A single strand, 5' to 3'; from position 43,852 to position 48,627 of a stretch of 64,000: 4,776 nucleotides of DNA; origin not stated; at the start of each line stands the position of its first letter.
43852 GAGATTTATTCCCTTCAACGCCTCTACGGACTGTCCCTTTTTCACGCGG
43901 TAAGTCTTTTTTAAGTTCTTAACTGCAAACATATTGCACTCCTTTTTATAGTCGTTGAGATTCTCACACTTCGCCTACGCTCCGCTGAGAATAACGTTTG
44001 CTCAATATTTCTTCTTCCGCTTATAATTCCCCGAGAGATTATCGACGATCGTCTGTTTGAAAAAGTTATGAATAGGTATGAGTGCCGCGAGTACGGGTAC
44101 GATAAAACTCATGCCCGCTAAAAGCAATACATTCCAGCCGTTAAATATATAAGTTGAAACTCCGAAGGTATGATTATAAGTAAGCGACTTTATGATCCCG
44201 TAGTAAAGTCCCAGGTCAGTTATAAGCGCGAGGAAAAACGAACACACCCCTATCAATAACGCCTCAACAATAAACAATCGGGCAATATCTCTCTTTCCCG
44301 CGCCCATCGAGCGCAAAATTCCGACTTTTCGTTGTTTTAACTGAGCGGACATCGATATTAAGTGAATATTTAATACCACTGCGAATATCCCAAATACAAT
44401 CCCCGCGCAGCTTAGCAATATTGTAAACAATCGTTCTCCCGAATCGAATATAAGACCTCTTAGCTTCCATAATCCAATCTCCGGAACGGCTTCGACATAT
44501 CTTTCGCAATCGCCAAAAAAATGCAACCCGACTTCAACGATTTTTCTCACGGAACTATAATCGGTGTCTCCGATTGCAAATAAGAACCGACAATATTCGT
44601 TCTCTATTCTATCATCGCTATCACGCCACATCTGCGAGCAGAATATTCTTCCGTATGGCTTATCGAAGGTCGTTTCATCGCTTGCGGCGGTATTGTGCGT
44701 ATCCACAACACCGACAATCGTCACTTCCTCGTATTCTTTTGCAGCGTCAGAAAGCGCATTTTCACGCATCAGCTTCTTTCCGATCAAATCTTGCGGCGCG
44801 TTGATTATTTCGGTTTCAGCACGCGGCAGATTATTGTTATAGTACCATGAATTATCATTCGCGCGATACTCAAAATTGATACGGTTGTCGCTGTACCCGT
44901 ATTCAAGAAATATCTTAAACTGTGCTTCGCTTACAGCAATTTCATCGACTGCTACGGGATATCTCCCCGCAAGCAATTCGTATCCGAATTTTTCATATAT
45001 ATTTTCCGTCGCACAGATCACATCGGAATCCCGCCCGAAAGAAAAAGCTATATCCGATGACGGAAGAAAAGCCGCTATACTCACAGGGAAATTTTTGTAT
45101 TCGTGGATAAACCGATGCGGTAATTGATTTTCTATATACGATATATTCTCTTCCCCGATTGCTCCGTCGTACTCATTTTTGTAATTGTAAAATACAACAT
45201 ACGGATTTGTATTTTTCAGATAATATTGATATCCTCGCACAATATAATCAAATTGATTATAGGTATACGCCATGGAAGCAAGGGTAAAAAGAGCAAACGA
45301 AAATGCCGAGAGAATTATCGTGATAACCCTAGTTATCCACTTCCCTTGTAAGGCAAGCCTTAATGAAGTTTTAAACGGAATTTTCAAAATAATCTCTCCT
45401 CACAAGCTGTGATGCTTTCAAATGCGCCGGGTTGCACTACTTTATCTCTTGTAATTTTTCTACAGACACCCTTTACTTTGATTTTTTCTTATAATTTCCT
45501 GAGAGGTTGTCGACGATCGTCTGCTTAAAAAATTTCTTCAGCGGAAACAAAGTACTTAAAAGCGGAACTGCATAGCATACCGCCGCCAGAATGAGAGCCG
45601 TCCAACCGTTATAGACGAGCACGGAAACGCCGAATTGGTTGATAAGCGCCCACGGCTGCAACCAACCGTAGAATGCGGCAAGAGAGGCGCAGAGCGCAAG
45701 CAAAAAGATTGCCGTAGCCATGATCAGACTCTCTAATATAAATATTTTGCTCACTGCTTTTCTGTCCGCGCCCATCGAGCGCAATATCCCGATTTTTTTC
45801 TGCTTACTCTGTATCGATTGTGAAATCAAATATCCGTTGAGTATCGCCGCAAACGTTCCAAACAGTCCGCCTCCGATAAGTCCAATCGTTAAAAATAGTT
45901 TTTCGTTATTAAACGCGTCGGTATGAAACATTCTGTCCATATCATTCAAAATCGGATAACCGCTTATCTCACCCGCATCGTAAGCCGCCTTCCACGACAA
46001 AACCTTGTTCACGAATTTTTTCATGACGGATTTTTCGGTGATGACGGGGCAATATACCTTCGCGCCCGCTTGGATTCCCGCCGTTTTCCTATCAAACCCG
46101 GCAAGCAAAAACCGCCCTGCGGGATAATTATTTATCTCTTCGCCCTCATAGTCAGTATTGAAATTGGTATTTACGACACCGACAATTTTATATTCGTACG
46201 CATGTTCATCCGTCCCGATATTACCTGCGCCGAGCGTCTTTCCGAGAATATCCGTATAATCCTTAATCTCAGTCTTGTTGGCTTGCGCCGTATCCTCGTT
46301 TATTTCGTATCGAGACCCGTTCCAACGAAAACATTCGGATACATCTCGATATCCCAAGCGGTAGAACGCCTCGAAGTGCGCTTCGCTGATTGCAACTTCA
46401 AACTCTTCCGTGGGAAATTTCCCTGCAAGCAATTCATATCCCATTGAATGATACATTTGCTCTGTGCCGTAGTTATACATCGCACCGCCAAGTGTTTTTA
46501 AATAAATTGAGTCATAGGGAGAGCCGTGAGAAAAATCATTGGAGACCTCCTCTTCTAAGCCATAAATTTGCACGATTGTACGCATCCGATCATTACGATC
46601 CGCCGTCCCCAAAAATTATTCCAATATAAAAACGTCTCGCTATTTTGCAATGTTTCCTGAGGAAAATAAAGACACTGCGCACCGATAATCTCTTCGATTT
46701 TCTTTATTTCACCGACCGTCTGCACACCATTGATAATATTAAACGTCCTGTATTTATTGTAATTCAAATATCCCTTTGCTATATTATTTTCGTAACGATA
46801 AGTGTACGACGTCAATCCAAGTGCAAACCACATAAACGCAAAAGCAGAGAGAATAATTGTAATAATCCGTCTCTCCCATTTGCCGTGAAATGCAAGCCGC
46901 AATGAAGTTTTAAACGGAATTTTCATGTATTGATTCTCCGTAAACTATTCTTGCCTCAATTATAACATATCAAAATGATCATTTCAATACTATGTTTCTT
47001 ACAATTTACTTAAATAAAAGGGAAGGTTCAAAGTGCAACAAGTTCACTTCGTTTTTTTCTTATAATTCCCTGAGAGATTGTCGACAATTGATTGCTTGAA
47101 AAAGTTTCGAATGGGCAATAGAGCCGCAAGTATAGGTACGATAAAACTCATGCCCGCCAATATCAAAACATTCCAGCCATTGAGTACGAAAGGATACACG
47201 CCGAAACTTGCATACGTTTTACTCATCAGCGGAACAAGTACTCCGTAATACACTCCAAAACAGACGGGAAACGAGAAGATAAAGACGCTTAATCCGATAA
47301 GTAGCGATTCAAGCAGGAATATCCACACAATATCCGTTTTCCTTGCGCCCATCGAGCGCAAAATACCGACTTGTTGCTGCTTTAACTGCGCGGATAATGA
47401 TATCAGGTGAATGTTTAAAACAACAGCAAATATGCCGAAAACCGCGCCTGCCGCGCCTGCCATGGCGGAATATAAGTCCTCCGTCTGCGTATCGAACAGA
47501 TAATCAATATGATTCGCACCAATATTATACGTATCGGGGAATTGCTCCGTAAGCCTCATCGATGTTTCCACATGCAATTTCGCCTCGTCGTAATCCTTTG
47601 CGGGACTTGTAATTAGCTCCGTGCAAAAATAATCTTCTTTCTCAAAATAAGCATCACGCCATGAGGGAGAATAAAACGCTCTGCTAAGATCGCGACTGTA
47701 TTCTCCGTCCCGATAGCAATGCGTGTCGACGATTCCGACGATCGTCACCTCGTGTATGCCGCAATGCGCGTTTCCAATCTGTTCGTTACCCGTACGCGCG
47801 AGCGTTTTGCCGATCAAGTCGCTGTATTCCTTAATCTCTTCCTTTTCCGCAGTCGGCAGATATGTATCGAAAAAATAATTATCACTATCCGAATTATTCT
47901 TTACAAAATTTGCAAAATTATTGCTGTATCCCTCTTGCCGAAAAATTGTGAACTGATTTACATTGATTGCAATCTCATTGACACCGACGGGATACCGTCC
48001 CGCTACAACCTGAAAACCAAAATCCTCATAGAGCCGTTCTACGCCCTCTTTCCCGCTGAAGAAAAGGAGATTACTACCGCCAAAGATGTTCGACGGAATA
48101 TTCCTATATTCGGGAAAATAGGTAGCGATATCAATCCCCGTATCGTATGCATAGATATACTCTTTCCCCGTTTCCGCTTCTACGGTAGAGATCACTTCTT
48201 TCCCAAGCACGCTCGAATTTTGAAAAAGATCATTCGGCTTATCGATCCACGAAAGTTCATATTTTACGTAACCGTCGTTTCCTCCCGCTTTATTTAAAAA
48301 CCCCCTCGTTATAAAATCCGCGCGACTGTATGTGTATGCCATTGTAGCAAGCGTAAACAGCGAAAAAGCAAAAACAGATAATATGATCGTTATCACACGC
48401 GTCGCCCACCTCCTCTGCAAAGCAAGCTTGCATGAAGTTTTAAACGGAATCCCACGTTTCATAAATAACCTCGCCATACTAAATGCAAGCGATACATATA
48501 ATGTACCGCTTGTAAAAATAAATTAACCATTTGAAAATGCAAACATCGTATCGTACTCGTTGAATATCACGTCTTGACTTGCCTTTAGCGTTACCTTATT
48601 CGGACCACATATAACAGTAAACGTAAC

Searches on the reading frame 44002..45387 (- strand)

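Call 75: search_protein_families(library=pfam, proteins=[window:44002-45387:-], max_evalue=0.00001)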
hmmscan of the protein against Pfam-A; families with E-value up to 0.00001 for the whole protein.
window:44002-45387:- (461 aa): 1 family
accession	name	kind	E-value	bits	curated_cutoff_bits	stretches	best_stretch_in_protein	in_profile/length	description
PF02687.27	FtsX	-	3.3e-11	43.7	25.5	1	328-446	3-119/120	FtsX-like permease C-terminal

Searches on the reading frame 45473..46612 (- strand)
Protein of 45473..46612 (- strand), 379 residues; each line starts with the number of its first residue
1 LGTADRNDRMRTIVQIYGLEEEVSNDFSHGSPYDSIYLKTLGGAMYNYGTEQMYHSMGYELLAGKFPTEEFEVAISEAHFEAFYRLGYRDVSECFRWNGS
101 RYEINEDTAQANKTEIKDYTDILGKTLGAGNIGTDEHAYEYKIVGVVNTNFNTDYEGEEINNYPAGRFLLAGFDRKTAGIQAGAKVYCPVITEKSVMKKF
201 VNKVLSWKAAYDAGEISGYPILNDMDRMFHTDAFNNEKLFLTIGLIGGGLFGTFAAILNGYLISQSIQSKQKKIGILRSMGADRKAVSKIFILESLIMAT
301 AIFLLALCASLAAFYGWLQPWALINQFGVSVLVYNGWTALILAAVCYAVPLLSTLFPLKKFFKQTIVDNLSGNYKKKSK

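Call 75: search_protein_families(library=pfam, proteins=[window:45473-46612:-], max_evalue=0.00001)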
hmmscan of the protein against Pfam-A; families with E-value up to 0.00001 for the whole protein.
window:45473-46612:- (379 aa): 1 family
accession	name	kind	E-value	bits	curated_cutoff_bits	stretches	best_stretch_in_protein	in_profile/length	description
PF02687.27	FtsX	-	2.6e-12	47.3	25.5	1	250-365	6-119/120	FtsX-like permease C-terminal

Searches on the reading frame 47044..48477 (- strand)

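Call 75: search_protein_families(library=pfam, proteins=[window:47044-48477:-], max_evalue=0.00001)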
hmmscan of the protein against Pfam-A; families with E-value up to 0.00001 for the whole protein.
window:47044-48477:- (477 aa): 1 family
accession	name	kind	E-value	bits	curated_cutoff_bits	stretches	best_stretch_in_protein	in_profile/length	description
PF02687.27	FtsX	-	1.7e-12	47.9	25.5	1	343-464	3-120/120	FtsX-like permease C-terminal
